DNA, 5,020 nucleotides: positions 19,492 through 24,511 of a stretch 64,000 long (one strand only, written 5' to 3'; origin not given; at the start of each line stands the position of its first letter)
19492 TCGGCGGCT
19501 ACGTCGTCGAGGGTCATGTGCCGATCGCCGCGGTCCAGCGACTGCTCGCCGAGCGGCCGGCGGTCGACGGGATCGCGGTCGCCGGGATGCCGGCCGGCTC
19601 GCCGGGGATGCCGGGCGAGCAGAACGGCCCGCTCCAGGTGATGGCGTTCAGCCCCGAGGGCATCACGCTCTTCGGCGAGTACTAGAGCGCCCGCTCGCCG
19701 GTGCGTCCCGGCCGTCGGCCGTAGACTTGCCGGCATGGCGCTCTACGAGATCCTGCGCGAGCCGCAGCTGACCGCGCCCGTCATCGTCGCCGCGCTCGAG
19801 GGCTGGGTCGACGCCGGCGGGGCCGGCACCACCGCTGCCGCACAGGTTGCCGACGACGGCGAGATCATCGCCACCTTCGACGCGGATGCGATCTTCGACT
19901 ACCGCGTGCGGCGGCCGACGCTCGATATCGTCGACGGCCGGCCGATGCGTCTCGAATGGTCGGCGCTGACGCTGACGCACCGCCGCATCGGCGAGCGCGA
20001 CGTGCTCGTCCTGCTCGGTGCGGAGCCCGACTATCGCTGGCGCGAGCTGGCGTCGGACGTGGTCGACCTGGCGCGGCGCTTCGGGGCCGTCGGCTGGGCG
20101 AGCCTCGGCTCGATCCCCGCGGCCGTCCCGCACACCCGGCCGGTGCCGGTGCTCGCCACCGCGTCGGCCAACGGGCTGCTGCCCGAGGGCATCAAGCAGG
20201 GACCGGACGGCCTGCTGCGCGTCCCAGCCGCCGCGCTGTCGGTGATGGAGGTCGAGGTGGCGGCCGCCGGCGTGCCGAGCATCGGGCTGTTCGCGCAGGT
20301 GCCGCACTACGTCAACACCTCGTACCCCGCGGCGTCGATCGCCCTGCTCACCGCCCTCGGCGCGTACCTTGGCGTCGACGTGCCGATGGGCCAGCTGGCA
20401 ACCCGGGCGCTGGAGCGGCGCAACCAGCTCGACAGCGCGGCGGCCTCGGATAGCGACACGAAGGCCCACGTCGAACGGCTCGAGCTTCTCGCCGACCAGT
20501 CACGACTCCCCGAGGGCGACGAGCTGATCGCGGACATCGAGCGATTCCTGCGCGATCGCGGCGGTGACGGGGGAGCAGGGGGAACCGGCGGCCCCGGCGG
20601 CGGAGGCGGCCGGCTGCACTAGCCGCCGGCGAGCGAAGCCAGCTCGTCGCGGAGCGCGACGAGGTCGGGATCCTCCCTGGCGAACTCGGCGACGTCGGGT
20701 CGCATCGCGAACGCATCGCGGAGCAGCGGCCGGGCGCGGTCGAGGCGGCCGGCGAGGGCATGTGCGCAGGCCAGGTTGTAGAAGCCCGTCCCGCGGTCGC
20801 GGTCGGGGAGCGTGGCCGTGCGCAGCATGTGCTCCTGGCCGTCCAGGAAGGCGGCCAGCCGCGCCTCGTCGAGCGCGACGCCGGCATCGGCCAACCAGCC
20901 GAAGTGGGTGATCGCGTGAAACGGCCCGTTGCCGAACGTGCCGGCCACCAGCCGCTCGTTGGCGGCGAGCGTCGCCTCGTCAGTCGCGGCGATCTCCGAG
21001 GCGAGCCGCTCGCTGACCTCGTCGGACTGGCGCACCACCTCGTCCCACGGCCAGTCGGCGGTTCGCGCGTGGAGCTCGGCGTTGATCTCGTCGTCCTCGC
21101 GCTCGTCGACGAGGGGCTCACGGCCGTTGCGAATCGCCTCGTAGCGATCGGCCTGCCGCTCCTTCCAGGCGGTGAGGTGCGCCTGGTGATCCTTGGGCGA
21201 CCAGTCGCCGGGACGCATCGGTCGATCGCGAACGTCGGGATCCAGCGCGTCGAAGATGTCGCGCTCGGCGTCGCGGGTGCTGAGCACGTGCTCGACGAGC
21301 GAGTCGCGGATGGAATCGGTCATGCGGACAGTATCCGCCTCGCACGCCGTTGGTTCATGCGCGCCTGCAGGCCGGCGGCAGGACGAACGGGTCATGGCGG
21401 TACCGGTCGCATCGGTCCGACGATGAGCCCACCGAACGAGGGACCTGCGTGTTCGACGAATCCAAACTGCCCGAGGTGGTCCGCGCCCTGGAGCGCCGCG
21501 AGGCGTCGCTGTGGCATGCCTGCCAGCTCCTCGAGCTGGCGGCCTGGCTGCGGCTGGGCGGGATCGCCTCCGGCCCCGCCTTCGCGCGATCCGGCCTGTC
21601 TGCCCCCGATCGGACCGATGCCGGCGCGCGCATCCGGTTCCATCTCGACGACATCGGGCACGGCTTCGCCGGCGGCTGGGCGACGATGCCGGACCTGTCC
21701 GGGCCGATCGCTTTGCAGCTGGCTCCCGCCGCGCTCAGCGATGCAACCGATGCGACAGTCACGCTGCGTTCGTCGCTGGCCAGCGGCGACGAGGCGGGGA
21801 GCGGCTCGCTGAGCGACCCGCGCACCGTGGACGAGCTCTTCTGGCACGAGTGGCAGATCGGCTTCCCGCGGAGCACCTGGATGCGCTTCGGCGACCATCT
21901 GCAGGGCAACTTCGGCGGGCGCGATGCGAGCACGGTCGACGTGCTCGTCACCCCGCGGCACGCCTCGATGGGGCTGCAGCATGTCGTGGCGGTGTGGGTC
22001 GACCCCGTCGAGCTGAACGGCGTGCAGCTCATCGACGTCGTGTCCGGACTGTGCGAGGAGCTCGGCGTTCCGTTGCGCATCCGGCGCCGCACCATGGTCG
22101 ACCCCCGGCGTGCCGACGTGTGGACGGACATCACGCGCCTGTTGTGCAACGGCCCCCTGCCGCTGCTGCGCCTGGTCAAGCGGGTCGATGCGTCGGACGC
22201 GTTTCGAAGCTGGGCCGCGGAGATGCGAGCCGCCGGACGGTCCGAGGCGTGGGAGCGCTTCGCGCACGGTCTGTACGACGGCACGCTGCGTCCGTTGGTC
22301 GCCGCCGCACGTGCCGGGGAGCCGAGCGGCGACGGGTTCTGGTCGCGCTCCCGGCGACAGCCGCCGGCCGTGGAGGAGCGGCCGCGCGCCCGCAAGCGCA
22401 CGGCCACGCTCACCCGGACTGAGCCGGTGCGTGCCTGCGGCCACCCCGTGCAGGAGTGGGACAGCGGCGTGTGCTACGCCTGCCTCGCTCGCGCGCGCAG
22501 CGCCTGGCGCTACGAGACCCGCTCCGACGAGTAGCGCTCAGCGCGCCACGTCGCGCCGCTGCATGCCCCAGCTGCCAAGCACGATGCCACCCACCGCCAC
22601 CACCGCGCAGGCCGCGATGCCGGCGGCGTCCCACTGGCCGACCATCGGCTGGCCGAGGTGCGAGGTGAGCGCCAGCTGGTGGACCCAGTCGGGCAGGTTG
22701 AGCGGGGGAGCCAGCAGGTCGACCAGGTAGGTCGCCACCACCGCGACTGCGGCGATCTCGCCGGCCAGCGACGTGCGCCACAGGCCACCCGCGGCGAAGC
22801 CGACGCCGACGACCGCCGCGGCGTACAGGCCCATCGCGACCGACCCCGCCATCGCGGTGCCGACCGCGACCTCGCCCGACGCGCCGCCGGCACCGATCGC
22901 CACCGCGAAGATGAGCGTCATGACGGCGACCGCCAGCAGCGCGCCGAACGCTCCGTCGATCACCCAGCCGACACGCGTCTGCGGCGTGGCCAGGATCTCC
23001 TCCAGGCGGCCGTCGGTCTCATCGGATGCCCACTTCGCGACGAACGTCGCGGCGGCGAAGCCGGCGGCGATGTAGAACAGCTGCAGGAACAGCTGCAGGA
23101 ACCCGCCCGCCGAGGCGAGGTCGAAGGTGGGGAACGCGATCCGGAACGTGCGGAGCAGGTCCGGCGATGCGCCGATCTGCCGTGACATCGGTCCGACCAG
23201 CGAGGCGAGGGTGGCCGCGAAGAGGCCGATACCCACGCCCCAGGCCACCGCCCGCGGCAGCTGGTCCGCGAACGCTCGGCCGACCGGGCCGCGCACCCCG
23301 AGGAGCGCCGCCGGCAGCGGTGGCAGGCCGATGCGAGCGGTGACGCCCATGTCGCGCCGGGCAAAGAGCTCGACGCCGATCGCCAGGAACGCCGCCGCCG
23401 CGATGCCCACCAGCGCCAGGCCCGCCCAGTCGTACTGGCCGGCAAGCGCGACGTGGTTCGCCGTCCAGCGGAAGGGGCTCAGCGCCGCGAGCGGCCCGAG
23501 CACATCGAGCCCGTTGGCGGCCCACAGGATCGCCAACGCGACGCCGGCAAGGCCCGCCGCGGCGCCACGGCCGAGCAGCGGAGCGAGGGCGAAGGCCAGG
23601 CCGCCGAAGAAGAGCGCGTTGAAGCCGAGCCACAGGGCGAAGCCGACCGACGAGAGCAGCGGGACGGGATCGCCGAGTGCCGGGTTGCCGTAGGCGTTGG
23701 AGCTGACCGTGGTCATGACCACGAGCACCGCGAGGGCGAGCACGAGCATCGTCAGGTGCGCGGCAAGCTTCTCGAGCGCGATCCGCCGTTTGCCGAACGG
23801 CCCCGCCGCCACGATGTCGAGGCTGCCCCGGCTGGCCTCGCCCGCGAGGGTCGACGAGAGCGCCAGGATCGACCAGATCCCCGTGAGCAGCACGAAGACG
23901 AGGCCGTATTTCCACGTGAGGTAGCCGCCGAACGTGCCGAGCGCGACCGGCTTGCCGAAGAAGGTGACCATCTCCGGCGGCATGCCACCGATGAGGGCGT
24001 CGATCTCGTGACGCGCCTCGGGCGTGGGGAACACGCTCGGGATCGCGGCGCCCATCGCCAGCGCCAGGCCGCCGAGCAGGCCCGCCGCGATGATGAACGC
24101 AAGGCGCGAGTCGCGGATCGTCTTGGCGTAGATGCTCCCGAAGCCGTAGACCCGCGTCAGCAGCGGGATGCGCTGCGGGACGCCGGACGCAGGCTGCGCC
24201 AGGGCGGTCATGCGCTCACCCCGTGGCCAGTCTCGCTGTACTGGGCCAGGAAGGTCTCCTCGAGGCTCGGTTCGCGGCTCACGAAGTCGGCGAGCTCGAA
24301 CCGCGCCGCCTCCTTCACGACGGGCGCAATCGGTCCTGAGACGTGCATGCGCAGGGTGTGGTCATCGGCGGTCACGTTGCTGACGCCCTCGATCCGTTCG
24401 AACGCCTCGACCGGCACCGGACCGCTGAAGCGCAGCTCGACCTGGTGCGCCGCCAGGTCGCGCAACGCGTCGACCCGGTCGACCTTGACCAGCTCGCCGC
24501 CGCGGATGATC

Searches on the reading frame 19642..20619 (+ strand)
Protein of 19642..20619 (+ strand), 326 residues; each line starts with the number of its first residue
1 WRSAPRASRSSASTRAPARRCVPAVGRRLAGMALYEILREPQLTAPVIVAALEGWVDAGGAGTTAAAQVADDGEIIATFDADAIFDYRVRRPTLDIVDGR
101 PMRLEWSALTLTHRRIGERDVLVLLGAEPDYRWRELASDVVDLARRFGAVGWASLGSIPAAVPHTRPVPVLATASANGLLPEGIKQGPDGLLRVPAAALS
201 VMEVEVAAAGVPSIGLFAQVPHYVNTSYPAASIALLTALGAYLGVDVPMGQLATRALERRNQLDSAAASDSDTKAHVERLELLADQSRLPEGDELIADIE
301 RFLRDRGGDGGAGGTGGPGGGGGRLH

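Call 59: search_protein_families(library=pfam, proteins=[window:19642-20619:+], max_evalue=0.001)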
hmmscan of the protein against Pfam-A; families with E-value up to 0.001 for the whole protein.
window:19642-20619:+ (326 aa): 1 family
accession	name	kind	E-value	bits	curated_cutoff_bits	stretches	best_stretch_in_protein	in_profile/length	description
PF09754.15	PAC2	-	2.7e-43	148.7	25.8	1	51-265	1-213/215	PAC2 family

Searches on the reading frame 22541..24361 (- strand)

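Call 59: search_protein_families(library=pfam, proteins=[window:22541-24361:-], max_evalue=0.001)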
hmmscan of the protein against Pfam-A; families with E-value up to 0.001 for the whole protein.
window:22541-24361:- (607 aa): 1 family
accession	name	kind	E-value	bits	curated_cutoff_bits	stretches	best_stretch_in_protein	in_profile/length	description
PF12679.13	ABC2_membrane_2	-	0.00019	21.2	27.2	0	155-338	73-283/283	ABC-2 family transporter protein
